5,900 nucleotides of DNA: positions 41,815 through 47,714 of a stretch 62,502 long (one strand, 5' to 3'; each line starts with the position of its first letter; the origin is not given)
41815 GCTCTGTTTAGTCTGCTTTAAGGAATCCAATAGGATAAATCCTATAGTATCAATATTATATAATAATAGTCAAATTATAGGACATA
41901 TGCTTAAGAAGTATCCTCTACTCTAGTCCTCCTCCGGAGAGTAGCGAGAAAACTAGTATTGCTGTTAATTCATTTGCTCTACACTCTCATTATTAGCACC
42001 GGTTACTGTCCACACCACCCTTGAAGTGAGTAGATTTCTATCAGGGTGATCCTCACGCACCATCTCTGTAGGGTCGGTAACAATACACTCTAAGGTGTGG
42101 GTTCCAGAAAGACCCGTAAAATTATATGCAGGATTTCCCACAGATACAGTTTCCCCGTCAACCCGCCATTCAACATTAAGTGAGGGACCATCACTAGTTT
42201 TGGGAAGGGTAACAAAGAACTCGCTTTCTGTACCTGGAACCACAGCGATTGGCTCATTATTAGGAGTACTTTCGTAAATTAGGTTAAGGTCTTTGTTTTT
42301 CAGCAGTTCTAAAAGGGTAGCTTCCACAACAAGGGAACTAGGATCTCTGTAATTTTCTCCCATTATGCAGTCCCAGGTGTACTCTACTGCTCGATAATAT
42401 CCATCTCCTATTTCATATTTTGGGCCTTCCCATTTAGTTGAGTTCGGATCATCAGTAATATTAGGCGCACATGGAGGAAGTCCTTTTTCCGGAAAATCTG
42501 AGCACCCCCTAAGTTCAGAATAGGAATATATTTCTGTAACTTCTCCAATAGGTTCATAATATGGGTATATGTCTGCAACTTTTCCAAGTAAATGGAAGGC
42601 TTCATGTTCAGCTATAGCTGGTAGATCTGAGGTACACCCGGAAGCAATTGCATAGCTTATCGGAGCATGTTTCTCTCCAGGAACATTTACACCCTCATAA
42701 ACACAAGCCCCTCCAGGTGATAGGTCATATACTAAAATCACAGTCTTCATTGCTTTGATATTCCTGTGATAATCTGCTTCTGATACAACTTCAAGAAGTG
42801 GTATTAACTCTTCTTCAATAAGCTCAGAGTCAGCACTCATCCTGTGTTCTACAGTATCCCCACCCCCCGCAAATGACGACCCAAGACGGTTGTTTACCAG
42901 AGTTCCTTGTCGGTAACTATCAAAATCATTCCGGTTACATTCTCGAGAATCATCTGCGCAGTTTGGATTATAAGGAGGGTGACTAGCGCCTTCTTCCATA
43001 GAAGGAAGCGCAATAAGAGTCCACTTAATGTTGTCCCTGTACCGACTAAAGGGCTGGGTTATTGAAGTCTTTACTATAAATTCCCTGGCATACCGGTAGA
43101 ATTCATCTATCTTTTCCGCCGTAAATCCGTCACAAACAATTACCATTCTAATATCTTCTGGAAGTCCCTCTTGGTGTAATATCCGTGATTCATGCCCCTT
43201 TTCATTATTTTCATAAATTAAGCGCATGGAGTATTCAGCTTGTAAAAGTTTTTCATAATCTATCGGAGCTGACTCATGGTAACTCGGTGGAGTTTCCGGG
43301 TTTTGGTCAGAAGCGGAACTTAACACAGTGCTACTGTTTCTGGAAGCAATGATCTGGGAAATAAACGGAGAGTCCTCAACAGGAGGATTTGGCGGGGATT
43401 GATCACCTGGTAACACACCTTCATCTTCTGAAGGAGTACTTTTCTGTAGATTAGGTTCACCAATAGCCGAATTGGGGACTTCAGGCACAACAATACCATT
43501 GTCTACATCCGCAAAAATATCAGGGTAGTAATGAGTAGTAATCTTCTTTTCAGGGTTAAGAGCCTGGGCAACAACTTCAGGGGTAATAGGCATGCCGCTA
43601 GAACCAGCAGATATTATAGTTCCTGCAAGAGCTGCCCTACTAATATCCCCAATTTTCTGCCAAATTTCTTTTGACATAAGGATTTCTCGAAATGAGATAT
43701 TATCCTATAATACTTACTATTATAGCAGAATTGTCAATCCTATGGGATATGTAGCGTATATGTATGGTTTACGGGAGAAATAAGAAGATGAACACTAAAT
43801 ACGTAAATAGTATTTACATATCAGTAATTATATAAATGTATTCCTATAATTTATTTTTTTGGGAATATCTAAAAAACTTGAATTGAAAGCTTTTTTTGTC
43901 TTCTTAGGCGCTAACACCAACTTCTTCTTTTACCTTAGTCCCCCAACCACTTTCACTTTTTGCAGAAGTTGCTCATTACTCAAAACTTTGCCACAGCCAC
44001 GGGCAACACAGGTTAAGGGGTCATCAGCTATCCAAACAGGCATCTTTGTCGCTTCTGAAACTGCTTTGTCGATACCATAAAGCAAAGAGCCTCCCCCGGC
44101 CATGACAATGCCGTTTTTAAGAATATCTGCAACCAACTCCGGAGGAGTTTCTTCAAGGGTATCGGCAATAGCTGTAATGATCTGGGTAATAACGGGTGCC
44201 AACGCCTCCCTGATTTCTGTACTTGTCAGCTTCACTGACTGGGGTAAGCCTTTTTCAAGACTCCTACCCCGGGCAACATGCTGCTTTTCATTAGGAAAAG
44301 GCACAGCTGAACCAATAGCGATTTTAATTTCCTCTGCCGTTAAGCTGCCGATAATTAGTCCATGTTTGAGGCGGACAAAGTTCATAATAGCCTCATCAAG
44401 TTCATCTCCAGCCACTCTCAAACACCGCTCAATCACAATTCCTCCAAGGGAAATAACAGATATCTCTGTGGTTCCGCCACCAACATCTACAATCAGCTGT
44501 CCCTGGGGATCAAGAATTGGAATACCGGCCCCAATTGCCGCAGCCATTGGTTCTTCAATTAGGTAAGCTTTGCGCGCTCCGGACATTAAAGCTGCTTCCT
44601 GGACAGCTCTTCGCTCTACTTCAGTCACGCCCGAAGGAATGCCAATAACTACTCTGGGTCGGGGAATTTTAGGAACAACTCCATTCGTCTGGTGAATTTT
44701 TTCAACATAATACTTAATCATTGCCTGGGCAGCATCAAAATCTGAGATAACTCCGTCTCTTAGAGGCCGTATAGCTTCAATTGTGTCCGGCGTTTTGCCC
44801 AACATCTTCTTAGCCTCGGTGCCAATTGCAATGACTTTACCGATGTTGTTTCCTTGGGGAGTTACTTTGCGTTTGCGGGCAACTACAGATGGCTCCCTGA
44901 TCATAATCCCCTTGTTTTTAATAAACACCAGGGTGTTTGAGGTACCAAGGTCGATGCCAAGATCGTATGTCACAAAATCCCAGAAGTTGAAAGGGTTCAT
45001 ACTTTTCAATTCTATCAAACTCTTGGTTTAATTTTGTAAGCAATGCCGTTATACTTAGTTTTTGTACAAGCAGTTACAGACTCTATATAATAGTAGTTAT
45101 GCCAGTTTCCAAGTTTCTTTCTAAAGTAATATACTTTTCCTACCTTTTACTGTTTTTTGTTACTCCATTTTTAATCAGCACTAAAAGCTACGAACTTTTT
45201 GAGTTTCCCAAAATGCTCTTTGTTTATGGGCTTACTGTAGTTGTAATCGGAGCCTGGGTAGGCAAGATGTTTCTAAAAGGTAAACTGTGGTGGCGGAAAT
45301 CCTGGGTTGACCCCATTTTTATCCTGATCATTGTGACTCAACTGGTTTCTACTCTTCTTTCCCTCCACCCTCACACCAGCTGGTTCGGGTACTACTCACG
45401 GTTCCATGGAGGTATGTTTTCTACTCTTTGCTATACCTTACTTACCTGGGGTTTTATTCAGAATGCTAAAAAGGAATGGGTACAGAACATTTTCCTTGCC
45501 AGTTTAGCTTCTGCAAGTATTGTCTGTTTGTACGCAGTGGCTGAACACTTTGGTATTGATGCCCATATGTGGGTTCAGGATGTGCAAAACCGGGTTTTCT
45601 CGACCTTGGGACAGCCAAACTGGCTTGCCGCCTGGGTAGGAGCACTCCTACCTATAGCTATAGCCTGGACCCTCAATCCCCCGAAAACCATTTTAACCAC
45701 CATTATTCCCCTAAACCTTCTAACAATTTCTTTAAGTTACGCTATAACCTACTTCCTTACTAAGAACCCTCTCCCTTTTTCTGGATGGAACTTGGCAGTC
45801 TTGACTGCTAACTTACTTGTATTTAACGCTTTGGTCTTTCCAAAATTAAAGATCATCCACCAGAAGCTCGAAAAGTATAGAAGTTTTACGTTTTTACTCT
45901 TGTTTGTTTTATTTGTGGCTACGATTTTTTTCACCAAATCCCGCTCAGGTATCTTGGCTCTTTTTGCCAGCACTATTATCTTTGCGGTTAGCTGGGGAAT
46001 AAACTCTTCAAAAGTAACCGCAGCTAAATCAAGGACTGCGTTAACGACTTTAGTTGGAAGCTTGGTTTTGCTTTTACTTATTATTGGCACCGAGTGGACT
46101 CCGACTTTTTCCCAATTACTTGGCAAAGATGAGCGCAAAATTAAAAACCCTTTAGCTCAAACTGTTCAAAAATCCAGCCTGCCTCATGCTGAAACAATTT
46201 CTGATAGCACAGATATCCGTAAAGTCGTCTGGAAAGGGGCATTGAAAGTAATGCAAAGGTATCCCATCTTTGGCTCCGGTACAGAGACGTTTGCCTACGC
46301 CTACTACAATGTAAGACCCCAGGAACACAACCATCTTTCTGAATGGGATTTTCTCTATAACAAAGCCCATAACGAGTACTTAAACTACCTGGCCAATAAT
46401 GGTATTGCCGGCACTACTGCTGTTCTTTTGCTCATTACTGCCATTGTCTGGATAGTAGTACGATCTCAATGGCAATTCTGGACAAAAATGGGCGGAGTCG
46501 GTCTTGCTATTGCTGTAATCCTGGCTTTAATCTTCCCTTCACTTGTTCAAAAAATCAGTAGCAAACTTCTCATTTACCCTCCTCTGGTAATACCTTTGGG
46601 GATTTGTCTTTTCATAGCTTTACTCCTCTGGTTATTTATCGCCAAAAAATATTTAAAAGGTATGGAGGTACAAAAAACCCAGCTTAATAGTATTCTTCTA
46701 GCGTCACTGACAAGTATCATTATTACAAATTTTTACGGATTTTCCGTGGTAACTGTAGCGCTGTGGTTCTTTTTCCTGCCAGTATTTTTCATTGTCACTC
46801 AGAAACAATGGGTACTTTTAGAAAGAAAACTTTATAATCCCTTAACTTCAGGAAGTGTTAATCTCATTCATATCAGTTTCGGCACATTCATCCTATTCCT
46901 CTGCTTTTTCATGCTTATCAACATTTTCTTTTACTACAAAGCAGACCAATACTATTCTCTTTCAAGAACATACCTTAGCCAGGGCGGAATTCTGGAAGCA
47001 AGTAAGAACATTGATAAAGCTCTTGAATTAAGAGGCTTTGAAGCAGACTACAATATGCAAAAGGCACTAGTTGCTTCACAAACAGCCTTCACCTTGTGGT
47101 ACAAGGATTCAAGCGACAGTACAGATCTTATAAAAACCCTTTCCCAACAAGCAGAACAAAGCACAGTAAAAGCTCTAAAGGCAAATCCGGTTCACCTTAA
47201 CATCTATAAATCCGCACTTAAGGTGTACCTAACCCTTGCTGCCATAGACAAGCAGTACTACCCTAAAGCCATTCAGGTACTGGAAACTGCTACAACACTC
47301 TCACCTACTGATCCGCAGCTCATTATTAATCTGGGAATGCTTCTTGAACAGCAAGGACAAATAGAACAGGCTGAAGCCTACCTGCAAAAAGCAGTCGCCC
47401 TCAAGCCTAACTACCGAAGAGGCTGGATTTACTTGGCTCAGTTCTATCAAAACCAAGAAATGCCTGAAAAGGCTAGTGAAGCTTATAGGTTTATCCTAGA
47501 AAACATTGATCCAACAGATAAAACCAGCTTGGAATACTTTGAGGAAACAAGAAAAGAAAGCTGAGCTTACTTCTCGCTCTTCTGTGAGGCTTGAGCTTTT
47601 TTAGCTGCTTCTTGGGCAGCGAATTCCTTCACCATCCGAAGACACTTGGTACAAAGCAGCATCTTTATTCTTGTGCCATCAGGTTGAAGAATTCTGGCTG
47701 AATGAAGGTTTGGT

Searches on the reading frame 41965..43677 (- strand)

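Call 101: search_protein_families(library=pfam, proteins=[window:41965-43677:-], max_evalue=0.0001)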
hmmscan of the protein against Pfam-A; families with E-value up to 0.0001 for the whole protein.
window:41965-43677:- (570 aa): 1 family
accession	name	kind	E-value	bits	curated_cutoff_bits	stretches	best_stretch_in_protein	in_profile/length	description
PF09471.16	Peptidase_M64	-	2.5e-05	24.1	26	0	175-236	12-73/302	IgA Peptidase M64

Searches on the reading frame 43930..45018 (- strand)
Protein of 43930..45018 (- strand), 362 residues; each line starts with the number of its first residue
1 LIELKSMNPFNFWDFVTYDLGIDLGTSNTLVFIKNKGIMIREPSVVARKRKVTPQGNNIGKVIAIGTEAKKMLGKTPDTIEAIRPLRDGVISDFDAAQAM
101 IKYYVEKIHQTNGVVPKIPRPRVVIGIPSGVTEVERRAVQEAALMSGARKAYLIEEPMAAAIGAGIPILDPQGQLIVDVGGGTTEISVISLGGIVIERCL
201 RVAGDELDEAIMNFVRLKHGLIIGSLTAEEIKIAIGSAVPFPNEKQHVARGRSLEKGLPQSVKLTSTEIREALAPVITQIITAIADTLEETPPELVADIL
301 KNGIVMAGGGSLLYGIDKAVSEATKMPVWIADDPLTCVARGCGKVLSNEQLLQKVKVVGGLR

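Call 101: search_protein_families(library=pfam, proteins=[window:43930-45018:-], max_evalue=0.0001)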
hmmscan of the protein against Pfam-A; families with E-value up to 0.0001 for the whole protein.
window:43930-45018:- (362 aa): 5 families
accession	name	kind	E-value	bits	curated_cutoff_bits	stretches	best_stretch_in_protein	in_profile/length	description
PF06723.19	MreB_Mbl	-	1.1e-130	435.8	27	1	19-352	3-325/327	MreB/Mbl protein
PF00012.26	HSP70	-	1.9e-12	46.6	20.6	1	122-342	135-368/599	Hsp70 protein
PF14450.12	FtsA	-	7.6e-12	46.1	31.8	1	176-332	2-111/127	Cell division protein FtsA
PF00022.25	Actin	-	5.6e-10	38.8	27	1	43-218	31-190/410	Actin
PF25216.1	Volactin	-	1.6e-06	28.3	35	1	57-342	53-317/321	Volactin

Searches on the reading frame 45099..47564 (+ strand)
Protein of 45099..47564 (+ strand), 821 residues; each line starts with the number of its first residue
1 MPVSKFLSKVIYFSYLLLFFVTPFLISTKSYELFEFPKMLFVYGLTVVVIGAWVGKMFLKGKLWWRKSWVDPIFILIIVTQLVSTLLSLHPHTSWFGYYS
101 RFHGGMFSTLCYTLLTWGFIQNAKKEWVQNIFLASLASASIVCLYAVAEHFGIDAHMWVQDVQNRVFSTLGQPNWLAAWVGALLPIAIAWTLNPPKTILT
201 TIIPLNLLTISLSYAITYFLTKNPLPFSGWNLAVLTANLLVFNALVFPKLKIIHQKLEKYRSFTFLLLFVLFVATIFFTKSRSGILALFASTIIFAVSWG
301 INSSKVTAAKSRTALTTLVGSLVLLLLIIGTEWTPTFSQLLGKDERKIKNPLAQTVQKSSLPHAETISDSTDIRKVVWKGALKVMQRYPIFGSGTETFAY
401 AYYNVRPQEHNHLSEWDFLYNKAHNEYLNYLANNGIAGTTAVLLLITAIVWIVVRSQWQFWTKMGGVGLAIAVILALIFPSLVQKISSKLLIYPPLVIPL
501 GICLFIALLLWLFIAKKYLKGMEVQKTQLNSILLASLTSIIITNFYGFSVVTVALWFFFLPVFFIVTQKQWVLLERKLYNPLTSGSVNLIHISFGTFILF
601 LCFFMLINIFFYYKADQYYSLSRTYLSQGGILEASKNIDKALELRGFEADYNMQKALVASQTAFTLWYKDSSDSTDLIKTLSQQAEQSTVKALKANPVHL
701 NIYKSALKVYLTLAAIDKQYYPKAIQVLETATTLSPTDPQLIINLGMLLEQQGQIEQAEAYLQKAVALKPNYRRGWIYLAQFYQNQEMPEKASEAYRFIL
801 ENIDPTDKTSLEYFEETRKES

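Call 101: search_protein_families(library=pfam, proteins=[window:45099-47564:+], max_evalue=0.0001)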
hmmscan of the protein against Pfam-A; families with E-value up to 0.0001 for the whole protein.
window:45099-47564:+ (821 aa): 13 families
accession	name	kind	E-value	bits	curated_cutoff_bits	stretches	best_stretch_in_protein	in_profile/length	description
PF04932.20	Wzy_C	-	2e-19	70.3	31.7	1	267-442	1-148/149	O-Antigen ligase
PF14559.12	TPR_19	-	1.3e-11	45.1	25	2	721-772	7-58/68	Tetratricopeptide repeat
PF07719.23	TPR_2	-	6.8e-11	41.9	27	1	742-772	4-34/34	Tetratricopeptide repeat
PF13181.12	TPR_8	-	2e-10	40.4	25.7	1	741-772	3-34/34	Tetratricopeptide repeat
PF00515.34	TPR_1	-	2.3e-10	40.2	27.8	1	743-772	5-34/34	Tetratricopeptide repeat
PF13428.12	TPR_14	-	1.2e-09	38.3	23.5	1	740-782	2-44/44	Tetratricopeptide repeat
PF13371.12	TPR_9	-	1.3e-07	32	35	1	714-771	4-61/73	Tetratricopeptide repeat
PF13431.12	TPR_17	-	2.1e-07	31.1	24.4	0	728-760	2-34/34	Tetratricopeptide repeat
PF13414.12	TPR_11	-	3.7e-06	27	26.8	0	717-753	6-42/42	TPR repeat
PF13424.12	TPR_12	-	5.3e-06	27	30.1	0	741-769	47-75/77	Tetratricopeptide repeat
PF13432.12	TPR_16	-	1.9e-05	25.5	32.7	0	745-797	3-55/65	Tetratricopeptide repeat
PF23914.1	TPR_CcmH_CycH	-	4.6e-05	23.8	42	0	718-808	63-156/158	Cytochrome c-type biogenesis protein H TPR domain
PF13374.12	TPR_10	-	9.5e-05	22.7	27.5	0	744-768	7-31/42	Tetratricopeptide repeat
